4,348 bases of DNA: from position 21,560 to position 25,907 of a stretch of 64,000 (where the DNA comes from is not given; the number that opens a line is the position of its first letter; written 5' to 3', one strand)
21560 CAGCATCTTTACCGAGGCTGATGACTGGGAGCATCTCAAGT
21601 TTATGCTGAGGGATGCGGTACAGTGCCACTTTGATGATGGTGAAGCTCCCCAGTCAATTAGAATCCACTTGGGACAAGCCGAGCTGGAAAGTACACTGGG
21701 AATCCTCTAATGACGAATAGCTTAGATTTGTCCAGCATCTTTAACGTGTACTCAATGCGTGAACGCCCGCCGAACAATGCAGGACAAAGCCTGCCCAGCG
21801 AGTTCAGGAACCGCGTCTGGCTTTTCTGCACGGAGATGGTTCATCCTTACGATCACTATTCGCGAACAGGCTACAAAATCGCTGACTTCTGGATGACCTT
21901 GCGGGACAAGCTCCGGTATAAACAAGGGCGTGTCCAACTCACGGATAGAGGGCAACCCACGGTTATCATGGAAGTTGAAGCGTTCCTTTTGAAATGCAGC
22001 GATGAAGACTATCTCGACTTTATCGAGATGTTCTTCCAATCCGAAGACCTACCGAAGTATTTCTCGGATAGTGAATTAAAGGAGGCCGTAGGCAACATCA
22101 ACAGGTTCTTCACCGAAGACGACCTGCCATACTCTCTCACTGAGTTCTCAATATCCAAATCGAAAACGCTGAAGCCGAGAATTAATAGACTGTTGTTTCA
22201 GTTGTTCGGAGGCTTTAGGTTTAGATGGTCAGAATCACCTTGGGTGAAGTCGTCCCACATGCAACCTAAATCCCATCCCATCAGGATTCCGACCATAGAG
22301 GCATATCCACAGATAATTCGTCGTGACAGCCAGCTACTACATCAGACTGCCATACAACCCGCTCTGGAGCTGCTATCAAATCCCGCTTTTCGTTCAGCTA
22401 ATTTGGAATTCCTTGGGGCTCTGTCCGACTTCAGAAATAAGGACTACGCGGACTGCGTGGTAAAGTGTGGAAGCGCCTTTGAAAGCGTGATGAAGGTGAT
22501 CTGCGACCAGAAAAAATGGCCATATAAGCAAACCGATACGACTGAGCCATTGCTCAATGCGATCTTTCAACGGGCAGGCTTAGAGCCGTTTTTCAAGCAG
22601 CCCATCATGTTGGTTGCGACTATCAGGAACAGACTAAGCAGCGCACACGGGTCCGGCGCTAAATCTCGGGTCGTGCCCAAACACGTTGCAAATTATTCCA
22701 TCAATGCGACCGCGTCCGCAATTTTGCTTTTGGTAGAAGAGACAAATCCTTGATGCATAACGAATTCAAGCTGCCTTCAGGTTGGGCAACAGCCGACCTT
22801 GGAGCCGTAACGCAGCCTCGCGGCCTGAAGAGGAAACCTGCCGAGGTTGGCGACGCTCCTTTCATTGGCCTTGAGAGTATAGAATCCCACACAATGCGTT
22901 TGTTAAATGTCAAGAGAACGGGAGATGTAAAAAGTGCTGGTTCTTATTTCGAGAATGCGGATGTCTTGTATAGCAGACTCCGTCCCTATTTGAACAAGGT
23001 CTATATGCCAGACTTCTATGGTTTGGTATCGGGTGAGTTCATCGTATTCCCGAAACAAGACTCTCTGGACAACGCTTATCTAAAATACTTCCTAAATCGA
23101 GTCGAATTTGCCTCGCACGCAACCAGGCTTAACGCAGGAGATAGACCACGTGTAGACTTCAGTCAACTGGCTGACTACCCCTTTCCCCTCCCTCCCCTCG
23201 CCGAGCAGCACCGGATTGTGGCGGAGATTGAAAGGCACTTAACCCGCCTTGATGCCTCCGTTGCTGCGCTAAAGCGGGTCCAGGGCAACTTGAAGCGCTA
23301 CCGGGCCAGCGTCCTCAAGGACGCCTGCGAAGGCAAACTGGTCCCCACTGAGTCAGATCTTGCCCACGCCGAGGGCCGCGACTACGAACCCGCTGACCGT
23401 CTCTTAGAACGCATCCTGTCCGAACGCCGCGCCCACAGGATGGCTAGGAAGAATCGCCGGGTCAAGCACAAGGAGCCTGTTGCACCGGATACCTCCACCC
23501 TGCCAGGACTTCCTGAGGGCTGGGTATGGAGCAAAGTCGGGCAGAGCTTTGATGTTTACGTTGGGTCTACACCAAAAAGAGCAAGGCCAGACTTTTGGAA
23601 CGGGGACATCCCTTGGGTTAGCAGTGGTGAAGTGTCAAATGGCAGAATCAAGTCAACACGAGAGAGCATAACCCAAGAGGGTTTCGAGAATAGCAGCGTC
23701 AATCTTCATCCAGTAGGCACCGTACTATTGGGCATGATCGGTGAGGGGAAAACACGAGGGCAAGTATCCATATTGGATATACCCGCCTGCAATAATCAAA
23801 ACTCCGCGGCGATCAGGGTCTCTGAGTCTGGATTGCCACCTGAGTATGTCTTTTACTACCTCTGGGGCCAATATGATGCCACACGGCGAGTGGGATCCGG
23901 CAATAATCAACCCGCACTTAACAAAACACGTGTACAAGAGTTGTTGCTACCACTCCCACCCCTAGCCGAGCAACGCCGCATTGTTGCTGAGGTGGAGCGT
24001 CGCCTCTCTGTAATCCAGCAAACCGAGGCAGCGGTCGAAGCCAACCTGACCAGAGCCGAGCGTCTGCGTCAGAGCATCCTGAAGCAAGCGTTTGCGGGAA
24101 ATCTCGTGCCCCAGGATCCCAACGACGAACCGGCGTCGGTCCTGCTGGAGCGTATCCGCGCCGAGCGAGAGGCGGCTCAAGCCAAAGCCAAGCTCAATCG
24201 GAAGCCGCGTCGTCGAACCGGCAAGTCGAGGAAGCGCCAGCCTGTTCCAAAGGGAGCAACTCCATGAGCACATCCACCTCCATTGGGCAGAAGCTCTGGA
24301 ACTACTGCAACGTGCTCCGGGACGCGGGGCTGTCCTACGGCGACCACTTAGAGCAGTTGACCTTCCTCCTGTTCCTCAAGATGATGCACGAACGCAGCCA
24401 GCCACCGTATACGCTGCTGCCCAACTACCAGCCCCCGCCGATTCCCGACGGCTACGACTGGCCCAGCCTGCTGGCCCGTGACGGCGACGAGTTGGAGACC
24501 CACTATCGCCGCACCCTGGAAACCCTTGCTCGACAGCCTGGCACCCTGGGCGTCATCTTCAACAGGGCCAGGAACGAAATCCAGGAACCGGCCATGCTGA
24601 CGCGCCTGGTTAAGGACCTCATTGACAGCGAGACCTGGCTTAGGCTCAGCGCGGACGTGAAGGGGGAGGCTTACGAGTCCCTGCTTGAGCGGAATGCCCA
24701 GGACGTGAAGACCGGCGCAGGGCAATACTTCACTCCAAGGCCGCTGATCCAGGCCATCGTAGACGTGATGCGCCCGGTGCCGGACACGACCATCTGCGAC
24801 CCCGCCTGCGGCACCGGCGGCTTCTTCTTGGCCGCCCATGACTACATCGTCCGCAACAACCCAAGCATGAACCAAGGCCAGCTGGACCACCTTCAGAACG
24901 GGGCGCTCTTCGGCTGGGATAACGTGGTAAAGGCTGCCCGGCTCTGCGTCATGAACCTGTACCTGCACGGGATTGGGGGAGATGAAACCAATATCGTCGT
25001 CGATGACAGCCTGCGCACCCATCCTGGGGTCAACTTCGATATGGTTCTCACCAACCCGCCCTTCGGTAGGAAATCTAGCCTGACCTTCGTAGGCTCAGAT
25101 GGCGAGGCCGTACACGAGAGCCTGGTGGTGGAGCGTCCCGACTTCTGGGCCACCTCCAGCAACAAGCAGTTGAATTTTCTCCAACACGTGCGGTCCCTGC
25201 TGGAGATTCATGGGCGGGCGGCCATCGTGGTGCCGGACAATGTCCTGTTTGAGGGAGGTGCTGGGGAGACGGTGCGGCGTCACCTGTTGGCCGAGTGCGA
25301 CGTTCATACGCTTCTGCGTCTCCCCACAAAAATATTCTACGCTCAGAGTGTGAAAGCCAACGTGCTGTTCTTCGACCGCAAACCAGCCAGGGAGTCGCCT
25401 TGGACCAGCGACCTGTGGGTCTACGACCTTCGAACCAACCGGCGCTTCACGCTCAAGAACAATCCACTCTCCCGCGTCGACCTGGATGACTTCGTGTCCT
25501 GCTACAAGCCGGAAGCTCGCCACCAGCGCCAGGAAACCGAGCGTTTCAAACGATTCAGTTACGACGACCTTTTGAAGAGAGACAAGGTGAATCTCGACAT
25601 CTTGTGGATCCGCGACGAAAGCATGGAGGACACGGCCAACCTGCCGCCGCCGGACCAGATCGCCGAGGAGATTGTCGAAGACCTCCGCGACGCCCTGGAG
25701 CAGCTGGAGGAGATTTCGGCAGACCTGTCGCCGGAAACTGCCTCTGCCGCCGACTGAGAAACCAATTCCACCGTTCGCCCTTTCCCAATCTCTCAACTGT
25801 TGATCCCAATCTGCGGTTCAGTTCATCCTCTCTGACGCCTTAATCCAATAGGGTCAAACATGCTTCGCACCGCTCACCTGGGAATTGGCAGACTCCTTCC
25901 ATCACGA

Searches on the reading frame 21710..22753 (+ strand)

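Call 44: search_protein_families(library=pfam, proteins=[window:21710-22753:+], max_evalue=0.001)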
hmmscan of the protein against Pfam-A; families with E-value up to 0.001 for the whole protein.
window:21710-22753:+ (347 aa): 3 families
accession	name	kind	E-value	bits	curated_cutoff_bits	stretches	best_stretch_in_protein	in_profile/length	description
PF22809.1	DUF7014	-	4.6e-17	62.6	27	1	227-343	9-132/137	Domain of unknown function (DUF7014)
PF18863.6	AbiJ_NTD4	-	3.6e-07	31.2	34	1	24-146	16-132/152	AbiJ N-terminal domain 4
PF14355.11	Abi_C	-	0.00086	19.8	24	0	302-341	42-81/83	Abortive infection C-terminus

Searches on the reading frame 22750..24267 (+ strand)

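Call 44: search_protein_families(library=pfam, proteins=[window:22750-24267:+], max_evalue=0.001)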
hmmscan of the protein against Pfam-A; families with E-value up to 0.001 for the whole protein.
window:22750-24267:+ (505 aa): 1 family
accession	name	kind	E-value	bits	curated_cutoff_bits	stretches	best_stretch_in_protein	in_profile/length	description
PF01420.25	Methylase_S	-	5.6e-27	95.4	22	2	255-413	1-147/168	Type I restriction modification DNA specificity domain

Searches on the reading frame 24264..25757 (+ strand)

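Call 44: search_protein_families(library=pfam, proteins=[window:24264-25757:+], max_evalue=0.001)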
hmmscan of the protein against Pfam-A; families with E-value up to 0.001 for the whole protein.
window:24264-25757:+ (497 aa): 4 families
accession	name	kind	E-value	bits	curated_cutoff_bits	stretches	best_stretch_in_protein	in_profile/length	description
PF02384.22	N6_Mtase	-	1.5e-64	218.7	20.4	1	130-434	3-288/311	N-6 DNA Methylase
PF12161.14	HsdM_N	-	4.9e-09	37.3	24.5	1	8-118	2-134/135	HsdM N-terminal domain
PF01170.24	UPF0020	-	3.7e-07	30.5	22.3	1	163-270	18-134/197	RMKL-like, methyltransferase domain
PF07669.17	Eco57I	-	8.8e-05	23.1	25.3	1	257-358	74-171/171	Eco57I restriction-modification methylase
